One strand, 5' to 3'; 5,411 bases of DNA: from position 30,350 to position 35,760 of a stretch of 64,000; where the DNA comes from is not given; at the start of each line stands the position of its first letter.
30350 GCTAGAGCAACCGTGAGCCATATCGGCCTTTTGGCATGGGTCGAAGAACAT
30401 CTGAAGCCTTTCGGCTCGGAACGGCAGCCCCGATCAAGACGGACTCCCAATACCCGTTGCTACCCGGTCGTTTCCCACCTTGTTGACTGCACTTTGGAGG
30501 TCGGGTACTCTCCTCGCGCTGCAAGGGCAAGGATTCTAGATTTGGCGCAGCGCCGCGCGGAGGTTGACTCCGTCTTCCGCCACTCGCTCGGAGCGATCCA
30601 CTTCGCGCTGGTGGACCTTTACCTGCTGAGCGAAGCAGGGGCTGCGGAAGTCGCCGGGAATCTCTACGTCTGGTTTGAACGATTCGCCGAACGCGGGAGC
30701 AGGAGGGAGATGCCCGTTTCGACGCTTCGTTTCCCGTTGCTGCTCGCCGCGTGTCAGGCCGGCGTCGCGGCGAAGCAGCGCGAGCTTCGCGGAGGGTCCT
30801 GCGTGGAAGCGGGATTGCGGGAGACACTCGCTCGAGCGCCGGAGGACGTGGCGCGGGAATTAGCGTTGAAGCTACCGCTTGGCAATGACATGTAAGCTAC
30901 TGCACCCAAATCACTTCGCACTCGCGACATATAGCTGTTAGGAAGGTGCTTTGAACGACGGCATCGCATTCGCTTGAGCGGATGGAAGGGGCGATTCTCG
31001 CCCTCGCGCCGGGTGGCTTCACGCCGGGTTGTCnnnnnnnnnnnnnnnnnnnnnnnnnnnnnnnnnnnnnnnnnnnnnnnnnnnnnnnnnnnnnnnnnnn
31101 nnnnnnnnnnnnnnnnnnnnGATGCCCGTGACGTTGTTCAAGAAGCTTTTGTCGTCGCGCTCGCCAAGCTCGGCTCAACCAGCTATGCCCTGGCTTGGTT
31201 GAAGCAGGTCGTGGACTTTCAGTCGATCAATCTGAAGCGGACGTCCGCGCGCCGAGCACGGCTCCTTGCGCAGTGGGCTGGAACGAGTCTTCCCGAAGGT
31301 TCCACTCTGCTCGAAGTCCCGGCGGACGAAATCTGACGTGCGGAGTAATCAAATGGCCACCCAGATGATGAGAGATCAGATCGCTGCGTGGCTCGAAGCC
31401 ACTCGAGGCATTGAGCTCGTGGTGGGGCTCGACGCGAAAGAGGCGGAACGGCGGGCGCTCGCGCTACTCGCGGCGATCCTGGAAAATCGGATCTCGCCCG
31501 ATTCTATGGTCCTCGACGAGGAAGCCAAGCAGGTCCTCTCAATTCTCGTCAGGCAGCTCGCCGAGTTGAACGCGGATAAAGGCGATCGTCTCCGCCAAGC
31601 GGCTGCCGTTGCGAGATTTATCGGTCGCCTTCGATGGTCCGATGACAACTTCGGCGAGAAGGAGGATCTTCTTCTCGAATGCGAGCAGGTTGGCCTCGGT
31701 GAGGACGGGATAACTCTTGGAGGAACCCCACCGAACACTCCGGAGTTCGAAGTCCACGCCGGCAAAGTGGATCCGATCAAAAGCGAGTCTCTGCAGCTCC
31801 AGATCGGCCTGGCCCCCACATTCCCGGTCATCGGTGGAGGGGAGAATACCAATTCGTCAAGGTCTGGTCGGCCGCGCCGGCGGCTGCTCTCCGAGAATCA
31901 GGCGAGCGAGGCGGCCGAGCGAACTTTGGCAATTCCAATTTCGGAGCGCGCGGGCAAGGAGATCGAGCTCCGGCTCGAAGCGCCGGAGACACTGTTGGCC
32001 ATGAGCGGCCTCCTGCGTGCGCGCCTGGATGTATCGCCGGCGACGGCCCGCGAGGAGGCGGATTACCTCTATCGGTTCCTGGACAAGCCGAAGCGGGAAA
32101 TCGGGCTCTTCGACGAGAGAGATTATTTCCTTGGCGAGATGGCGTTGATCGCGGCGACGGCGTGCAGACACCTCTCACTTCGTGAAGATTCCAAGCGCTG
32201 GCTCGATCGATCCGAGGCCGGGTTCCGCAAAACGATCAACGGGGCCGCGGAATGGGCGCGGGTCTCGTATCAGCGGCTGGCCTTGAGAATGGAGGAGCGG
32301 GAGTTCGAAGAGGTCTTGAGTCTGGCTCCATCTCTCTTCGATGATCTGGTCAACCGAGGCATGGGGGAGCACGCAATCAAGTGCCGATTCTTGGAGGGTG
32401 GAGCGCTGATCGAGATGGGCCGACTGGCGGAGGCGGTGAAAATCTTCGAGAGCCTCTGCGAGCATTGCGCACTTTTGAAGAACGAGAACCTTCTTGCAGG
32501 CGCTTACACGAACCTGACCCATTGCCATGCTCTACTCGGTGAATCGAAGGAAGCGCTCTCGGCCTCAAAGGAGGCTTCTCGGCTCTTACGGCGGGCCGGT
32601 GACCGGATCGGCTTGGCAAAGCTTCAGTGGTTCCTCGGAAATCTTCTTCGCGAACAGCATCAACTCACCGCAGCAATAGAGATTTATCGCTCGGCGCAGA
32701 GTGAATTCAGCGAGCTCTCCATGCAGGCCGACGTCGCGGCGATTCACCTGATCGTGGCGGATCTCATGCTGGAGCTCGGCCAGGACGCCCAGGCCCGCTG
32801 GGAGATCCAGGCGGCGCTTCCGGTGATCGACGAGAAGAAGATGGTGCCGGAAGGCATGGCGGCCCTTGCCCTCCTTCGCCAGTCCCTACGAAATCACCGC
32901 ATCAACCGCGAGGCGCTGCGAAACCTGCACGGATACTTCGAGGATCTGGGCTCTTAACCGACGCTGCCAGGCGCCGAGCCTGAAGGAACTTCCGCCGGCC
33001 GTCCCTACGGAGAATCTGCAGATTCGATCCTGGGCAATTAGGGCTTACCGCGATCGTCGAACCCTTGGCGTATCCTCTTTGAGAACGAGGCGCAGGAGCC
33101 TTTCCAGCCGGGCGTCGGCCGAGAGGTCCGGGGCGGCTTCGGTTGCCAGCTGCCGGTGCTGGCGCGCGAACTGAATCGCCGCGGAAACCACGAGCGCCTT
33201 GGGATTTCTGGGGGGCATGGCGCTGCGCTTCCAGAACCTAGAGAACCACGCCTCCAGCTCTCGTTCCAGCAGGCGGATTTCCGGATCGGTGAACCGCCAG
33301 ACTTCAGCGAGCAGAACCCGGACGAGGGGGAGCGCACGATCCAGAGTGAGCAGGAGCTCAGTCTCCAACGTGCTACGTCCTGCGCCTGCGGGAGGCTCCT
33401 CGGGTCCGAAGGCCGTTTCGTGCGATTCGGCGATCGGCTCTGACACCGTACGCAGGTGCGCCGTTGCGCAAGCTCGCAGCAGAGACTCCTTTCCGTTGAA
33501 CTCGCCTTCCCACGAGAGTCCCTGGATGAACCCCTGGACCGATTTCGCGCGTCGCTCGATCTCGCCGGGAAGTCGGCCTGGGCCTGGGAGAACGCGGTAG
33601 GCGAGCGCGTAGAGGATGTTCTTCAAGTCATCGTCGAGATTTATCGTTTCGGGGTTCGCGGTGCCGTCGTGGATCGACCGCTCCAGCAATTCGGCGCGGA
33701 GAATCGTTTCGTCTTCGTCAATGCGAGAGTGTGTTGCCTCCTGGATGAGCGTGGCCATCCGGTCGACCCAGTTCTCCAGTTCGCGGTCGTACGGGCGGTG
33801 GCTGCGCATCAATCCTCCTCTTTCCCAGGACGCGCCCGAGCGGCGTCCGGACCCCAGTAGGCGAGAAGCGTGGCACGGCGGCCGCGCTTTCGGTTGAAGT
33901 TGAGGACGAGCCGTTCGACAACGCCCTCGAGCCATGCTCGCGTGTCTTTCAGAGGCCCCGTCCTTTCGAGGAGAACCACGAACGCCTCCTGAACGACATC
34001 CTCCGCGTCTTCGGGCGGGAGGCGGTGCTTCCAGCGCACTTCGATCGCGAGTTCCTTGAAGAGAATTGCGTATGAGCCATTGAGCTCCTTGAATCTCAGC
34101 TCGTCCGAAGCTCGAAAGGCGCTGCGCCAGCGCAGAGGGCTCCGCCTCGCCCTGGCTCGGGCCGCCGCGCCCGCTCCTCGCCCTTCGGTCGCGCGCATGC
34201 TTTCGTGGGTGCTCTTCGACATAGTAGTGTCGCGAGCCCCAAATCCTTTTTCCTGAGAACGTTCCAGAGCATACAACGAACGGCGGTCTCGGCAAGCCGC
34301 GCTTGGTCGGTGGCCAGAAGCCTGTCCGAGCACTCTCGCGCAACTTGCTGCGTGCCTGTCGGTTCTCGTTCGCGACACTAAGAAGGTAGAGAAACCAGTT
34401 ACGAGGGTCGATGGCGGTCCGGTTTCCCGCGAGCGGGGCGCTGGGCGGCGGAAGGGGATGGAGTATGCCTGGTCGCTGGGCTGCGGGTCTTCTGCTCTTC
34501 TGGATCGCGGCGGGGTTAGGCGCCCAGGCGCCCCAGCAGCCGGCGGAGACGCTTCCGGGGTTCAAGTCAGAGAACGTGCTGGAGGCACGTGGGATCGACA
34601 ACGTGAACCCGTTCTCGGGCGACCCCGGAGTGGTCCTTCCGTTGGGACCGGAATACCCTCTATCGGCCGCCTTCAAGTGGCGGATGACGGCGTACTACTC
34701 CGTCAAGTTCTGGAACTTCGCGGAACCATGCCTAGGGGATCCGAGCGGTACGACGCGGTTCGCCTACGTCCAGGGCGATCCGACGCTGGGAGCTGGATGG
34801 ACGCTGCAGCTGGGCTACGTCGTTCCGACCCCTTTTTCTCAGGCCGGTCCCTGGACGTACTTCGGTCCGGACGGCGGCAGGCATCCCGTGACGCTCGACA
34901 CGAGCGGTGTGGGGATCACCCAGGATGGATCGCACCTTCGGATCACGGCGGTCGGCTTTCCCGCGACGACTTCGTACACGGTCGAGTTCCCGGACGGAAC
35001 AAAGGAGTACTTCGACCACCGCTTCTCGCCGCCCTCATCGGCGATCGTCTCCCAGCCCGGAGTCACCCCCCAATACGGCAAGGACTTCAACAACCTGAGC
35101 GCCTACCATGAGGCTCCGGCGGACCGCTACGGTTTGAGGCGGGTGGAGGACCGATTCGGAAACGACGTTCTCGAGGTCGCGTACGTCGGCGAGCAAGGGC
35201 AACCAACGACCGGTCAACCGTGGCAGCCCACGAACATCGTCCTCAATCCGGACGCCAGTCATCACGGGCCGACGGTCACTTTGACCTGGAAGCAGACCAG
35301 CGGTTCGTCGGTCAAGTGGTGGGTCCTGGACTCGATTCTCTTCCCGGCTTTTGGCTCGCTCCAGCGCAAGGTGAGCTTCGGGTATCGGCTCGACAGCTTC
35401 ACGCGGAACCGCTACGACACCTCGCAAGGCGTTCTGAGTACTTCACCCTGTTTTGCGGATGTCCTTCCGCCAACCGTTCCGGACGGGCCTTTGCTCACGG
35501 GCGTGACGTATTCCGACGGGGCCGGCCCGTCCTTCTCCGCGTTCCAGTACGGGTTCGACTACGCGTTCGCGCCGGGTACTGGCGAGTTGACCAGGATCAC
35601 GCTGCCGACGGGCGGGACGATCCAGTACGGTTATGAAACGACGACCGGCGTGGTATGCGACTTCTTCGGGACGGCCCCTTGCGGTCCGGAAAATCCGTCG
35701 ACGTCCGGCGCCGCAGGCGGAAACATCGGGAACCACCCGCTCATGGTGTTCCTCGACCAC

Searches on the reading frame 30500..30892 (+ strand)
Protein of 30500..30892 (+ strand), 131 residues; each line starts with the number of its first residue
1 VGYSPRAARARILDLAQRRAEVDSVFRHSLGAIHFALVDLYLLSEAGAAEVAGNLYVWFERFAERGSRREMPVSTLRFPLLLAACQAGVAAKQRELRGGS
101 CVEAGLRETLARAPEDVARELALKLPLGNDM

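Call 47: find_homologous_proteins(query=window:30500-30892:+, max_evalue=0.001)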
Query window:30500-30892:+ (131 aa): 2 proteins with E <= 0.001 among 451 candidates.
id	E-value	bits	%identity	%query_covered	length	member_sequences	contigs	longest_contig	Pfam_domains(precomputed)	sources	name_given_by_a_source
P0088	9.0e-68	244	99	89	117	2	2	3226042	-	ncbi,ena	-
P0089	1.2e-32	131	62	85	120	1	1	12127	-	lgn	-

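Call 51: find_encoding_contigs(protein=P0088, flank=2000, max_places=3)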
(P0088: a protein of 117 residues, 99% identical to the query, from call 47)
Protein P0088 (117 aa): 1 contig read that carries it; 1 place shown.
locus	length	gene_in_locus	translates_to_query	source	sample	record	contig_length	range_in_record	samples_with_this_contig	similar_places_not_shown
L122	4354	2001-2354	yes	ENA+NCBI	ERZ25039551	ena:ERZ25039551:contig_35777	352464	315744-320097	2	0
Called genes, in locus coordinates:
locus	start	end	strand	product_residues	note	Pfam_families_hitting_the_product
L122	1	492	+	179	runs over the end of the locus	-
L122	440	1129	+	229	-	-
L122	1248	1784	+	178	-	PF24719:Imm33-like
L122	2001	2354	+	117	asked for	-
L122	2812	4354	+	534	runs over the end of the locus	PF14938:SNAP (weak)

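Call 83: search_protein_representatives(alignment_id=A5)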
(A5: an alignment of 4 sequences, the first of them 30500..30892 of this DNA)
Query: 4 sequences, 117 profile positions. Proteins with E-value up to 0.001 (for the whole library): 86; up to 1e-10: 27; up to 1e-30: 2. The best 86 are listed.
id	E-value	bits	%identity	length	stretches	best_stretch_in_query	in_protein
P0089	7.6e-53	193.9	-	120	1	1-116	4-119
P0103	1.8e-39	150.8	-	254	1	2-115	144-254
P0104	1.2e-23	99.7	-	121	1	4-115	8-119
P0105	7.1e-22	94.1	-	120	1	4-115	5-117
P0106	2.5e-20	89.1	-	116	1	4-112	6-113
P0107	7.7e-19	84.3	-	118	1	6-113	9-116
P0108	1.1e-17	80.5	-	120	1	7-109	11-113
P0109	7.5e-17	77.9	-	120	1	7-113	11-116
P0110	1.6e-15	73.6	-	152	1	7-110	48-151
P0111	3.8e-15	72.4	-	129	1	3-114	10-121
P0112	7.3e-15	71.5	-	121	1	4-90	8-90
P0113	2.2e-14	69.9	-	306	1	3-98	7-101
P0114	1.1e-13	67.7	-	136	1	4-115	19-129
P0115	1.4e-13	67.4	-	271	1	4-109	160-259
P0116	2.0e-13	66.8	-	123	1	4-111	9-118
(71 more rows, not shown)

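Call 89: predict_structure(alignment_id=A5)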
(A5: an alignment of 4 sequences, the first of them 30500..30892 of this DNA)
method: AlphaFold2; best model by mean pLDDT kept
length: 131 residues; sequences in the alignment: 4
mean_pLDDT: 77.9   pTM: 0.66
mean pLDDT of the five models: 77.9, 75.9, 74.6, 74.0, 73.1
residues with pLDDT >= 90: 19; 70-90: 80; 50-70: 28; < 50: 4
segments of 3 or more residues with pLDDT < 50: 128-131
pLDDT, mean of each block of 10 residues (from residue 1): 73 81 90 92 88 87 68 79 88 78 66 70 57 37
secondary structure, 60 per line:
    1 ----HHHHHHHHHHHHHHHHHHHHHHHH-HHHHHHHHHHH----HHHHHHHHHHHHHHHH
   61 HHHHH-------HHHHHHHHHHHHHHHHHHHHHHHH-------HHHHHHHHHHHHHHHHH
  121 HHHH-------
elements in order: H5-28 H30-40 H45-65 H73-96 H104-124

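Call 91: fold_search(model_id=the predicted structure, library=pdb)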
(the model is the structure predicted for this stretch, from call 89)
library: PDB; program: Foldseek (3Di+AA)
matches with E <= 10: 345; with E <= 0.001: 0
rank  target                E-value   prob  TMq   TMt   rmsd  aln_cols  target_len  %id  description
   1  7tcd                  2.4e-01  0.72  0.34  0.14  10.8       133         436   16  LOV2-DARPIN fusion: D13 (released 2023-07-05)
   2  8dt0_A                7.0e-01  0.23  0.25  0.24  11.8       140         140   18  Scaffolding protein functional sites using deep learning (released 2022-08-10)
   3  2wb7_A                7.0e-01  0.15  0.22  0.07  12.9       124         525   16  pT26-6p (released 2009-03-03)
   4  9a7s_A                7.3e-01  0.33  0.32  0.19  16.5       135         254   13  Integrative model of RPSD-RPOB by crosslinking MS and deep learning (released 2024-09-18)
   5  9isn_F                8.1e-01  0.63  0.40  0.44   6.9       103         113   17  Cryo-EM structure of Streptomyces coelicolor sigma factor shbA transcription initiation complex (released 2025-05-14)
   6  7uw9_h                1.0e+00  0.14  0.24  0.21  13.5       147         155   11  Citrus V-ATPase State 1, H in contact with subunit a (released 2022-07-06)
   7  8c5v_C                1.3e+00  0.25  0.32  0.32  14.8       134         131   15  Chemotaxis core signalling unit from E protein lysed E. coli cells (released 2023-09-13)
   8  6dxo_A                1.4e+00  0.15  0.30  0.29  13.2       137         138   12  1.8 A structure of RsbN-BldN complex. (released 2018-07-11)
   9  6n4n_C                1.5e+00  0.25  0.32  0.25   8.4       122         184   19  Crystal structure of the designed protein DNCR2/danoprevir/NS3a complex (released 2019-09-11)
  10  1i5n_A                1.6e+00  0.15  0.28  0.29  12.6       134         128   16  Crystal structure of the P1 domain of CheA from Salmonella typhimurium (released 2001-07-11)
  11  4al1                  1.7e+00  0.11  0.25  0.24  13.3       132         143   16  Crystal structure of Human PS-1 GSH-analog complex (released 2013-02-06)
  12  6sgp_A                1.7e+00  0.10  0.19  0.05  14.0        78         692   12  X-ray structure of human glutamate carboxypeptidase II (GCPII) - the E424M inactive mutant, in complex with a sulfamid (released 2020-08-26)
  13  9nvm_E                1.7e+00  0.09  0.21  0.08  11.2        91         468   18  ATPase Hybrid F1 with the ancestral core domains Catalytic Dwell (released 2025-11-05)
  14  1cnt_4                1.8e+00  0.11  0.25  0.26  15.6       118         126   18  CILIARY NEUROTROPHIC FACTOR (released 1997-03-26)
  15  4ngq_A                1.9e+00  0.09  0.19  0.05  14.0        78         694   12  Crystal Structure of Glutamate Carboxypeptidase II in a complex with urea-based inhibitor (released 2014-06-18)
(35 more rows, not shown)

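Call 95: find_encoding_contigs(protein=P0103, flank=4000, max_places=4)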
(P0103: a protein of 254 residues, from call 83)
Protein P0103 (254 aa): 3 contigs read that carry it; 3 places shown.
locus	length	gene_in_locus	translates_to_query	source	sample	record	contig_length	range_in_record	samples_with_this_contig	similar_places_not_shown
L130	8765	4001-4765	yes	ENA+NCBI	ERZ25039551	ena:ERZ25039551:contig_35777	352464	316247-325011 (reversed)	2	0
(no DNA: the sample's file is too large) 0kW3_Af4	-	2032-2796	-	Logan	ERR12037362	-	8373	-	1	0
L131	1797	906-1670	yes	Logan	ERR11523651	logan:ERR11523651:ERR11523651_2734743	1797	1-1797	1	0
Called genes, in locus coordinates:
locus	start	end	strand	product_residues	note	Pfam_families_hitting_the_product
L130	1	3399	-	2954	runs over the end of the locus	PF25023:TEN_YD-shell, PF05593:RHS_repeat (weak), PF05345:He_PIG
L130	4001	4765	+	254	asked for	-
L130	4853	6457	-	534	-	PF14938:SNAP (weak)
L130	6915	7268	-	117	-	-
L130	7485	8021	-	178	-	PF24719:Imm33-like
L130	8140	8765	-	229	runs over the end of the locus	-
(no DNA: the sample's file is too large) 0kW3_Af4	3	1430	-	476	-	?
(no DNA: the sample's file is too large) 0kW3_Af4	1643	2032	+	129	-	PF04542:Sigma70_r2 (weak)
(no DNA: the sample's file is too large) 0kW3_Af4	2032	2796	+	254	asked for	-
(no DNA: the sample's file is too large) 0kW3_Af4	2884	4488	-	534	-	PF14938:SNAP (weak)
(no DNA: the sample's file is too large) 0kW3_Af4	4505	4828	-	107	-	PF04542:Sigma70_r2 (weak)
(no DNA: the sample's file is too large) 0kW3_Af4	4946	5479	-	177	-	-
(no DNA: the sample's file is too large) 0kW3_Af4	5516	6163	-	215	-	PF24719:Imm33-like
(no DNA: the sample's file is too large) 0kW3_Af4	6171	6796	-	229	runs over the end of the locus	-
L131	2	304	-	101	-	?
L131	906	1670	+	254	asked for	-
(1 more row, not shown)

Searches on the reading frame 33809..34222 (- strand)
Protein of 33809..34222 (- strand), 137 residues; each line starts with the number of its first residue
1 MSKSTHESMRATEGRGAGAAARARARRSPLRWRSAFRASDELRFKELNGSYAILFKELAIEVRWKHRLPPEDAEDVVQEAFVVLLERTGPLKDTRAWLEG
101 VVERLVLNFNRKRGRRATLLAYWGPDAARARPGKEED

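Call 11: search_protein_families(library=pfam, proteins=[window:33809-34222:-], max_evalue=0.1)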
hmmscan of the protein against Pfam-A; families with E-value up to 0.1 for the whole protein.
window:33809-34222:- (137 aa): 1 family
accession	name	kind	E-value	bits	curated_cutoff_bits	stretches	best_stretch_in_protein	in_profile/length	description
PF04542.20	Sigma70_r2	-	1.1e-05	25.5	24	1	70-116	20-71/71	Sigma-70 region 2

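Call 44: search_protein_families(library=ncbifam, proteins=[window:33809-34222:-], max_evalue=0.1)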
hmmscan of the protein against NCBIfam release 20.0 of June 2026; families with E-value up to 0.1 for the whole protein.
window:33809-34222:- (137 aa): 24 families
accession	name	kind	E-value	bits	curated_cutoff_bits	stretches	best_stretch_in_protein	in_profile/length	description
NF007214.0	PRK09636.1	subfamily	8.3e-07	28.5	271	1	71-126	29-86/293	RNA polymerase sigma factor SigJ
NF007213.0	PRK09635.1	equivalog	5.6e-06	25.7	317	1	72-116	31-79/290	RNA polymerase sigma factor SigI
TIGR02989.1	Sig-70_gvs1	subfamily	1.3e-05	25.2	124.55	1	71-118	26-76/158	RNA polymerase sigma-70 factor, Rhodopirellula/Verrucomicrobium family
NF004113.0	PRK05602.1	equivalog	0.0001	22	208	1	70-121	69-122/211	RNA polymerase sigma factor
TIGR02983.1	SigE-fam_strep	subfamily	0.00017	21.5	141.55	1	70-130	30-92/162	SigE family RNA polymerase sigma factor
TIGR02957.1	SigX4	subfamily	0.00019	20.7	323.25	1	71-126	22-79/281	RNA polymerase sigma-70 factor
TIGR02937.1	sigma70-ECF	superfamily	0.00029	20.5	42.9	1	57-118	12-77/165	sigma-70 family RNA polymerase sigma factor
TIGR02985.1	Sig70_bacteroi1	subfamily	0.0025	18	126.4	1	70-115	25-73/162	RNA polymerase sigma-70 factor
NF007227.0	PRK09645.1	subfamily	0.0036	17.2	202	1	71-117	38-88/177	sigma-70 family RNA polymerase sigma factor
TIGR02947.1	SigH_actino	hypoth_equivalog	0.0037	17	251.55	1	69-117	34-85/193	RNA polymerase sigma-70 factor, TIGR02947 family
NF009180.0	PRK12528.1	subfamily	0.0067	16.5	184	1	69-113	31-77/165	RNA polymerase sigma factor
NF009195.0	PRK12543.1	subfamily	0.0072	15.8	197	1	71-120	45-97/192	RNA polymerase sigma factor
NF009179.0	PRK12527.1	equivalog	0.017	15.1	162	1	71-119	20-71/159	RNA polymerase sigma factor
NF009165.0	PRK12512.1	equivalog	0.017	14.7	198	1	38-118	18-101/184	RNA polymerase sigma factor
NF006550.0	PRK09047.1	equivalog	0.023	14.1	173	1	71-123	37-91/194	RNA polymerase sigma factor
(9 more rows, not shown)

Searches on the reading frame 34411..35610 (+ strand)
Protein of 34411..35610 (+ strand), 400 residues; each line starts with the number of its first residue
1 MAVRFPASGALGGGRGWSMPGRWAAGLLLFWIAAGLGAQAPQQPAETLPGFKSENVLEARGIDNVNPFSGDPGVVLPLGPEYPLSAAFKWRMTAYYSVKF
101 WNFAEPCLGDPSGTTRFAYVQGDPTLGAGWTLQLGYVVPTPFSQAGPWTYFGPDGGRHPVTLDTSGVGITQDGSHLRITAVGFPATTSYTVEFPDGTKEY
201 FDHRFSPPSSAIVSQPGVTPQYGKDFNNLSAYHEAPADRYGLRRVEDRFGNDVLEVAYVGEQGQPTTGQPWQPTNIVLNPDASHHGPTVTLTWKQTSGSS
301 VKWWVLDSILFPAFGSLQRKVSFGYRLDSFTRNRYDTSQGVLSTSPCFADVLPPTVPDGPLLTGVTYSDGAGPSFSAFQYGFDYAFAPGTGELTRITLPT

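Call 55: find_homologous_proteins(query=window:34411-35610:+, max_evalue=1e-10)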
Query window:34411-35610:+ (400 aa): 13 proteins with E <= 1e-10 among 8000 candidates.
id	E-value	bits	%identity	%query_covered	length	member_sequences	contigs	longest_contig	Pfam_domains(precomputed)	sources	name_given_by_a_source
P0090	1.4e-70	256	45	96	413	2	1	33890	-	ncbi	-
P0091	1.5e-67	247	45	83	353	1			-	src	-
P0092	2.9e-59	219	40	82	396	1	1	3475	-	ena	-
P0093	1.8e-57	213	38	96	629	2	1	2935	-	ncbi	-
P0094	1.3e-54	204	48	59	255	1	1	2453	-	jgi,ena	-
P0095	3.5e-54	202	44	69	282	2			-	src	-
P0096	1.4e-51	194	37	94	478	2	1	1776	-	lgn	-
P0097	4.5e-50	189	37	94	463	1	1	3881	-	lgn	-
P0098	6.2e-43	165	47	53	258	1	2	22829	-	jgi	jgi:hypothetical protein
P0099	3.7e-42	163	41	66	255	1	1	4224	-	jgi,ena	-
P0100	7.2e-39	152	54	35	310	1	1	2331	PF14200.13,PF00652.29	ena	-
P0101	1.1e-35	141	39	59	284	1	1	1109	-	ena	-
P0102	2.5e-35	140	46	49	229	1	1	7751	-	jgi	jgi:hypothetical protein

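Call 56: find_encoding_contigs(protein=P0090, flank=4000, max_places=2)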
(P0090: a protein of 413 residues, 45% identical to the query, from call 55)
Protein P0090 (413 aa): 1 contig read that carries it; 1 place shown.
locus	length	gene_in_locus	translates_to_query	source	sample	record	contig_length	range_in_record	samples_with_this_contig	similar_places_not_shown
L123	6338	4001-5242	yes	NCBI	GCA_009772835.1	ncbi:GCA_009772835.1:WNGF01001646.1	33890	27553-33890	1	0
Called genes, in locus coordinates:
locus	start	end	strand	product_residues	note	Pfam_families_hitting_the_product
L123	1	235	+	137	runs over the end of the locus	PF07736:CM_1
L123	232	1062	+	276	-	PF03446:NAD_binding_2 (weak), PF03807:F420_oxidored (weak), PF02153:PDH_N, PF20463:PDH_C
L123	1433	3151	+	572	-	PF00800:PDT, PF01842:ACT, PF00793:DAHP_synth_1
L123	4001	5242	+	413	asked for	-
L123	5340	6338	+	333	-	?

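Call 57: find_encoding_contigs(protein=P0093, flank=4000, max_places=2)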
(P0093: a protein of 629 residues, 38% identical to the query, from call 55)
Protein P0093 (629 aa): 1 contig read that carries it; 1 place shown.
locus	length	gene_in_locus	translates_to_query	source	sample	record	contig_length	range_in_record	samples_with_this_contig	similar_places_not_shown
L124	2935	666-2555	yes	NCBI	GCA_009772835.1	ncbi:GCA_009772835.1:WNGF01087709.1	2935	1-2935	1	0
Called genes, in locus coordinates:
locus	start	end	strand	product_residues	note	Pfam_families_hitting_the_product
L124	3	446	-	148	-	?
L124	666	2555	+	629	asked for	-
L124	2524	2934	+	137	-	?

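Call 58: find_encoding_contigs(protein=P0097, flank=4000, max_places=2)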
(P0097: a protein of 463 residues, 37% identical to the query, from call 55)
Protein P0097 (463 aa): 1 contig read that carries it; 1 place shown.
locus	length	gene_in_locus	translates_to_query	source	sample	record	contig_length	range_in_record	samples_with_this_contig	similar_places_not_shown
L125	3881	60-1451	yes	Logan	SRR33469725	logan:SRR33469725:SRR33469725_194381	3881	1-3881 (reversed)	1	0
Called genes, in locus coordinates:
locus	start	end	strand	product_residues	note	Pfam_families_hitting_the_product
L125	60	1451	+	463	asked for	-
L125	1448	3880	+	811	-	?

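Call 59: find_encoding_contigs(protein=P0092, flank=4000, max_places=2)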
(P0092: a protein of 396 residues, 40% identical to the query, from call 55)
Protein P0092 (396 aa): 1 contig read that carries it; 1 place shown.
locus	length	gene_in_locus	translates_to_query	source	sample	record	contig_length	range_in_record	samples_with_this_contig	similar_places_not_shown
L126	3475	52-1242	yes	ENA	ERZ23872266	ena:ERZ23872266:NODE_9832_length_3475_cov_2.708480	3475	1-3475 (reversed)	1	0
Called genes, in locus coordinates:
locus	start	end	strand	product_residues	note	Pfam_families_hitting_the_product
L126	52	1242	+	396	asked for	-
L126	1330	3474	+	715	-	?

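Call 61: find_encoding_contigs(protein=P0098, flank=5000, max_places=2)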
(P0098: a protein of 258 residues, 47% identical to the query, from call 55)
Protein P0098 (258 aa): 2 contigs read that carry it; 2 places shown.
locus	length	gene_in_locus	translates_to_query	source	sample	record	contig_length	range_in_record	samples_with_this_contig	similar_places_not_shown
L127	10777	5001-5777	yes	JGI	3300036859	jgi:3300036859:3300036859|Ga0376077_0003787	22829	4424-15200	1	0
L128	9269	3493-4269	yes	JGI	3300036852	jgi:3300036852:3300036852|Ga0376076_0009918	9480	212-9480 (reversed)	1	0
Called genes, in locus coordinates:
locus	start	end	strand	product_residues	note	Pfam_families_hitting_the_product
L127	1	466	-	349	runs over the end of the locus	-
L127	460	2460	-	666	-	PF01433:Peptidase_M1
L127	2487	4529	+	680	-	PF22745:Nlig-Ia, PF01653:DNA_ligase_aden, PF03120:OB_DNA_ligase, PF03119:DNA_ligase_ZBD, PF14520:HHH_5 (weak), PF12826:HHH_2, PF00533:BRCT, PF12738:PTCB-BRCT (weak), +1 more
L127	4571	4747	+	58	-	-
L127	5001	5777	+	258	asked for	-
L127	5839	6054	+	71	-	-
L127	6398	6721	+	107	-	-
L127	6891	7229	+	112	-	-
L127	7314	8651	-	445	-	PF02878:PGM_PMM_I, PF02879:PGM_PMM_II, PF02880:PGM_PMM_III, PF00408:PGM_PMM_IV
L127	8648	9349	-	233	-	PF07949:YbbR (weak)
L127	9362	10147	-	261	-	PF19293:CdaA_N (weak), PF02457:DAC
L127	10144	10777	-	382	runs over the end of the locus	PF00809:Pterin_bind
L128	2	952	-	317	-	?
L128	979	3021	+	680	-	PF22745:Nlig-Ia, PF01653:DNA_ligase_aden, PF03120:OB_DNA_ligase, PF03119:DNA_ligase_ZBD, PF14520:HHH_5 (weak), PF12826:HHH_2, PF00533:BRCT, PF12738:PTCB-BRCT (weak), +1 more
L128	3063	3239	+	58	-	-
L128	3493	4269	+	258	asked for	-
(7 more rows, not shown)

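Call 62: find_encoding_contigs(protein=P0102, flank=5000, max_places=2)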
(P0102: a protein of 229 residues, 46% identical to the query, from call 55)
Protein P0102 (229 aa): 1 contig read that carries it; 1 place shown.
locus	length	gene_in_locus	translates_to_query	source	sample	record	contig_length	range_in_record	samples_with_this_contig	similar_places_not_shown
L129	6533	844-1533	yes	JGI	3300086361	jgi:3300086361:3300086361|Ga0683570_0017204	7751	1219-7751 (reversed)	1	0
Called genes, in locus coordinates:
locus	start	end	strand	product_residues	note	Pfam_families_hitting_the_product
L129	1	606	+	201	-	?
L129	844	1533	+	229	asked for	-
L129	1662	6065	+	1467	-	PF05593:RHS_repeat (faint), PF25023:TEN_YD-shell (faint), PF21111:CDI_toxin_EC869_like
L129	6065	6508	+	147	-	PF07262:CdiI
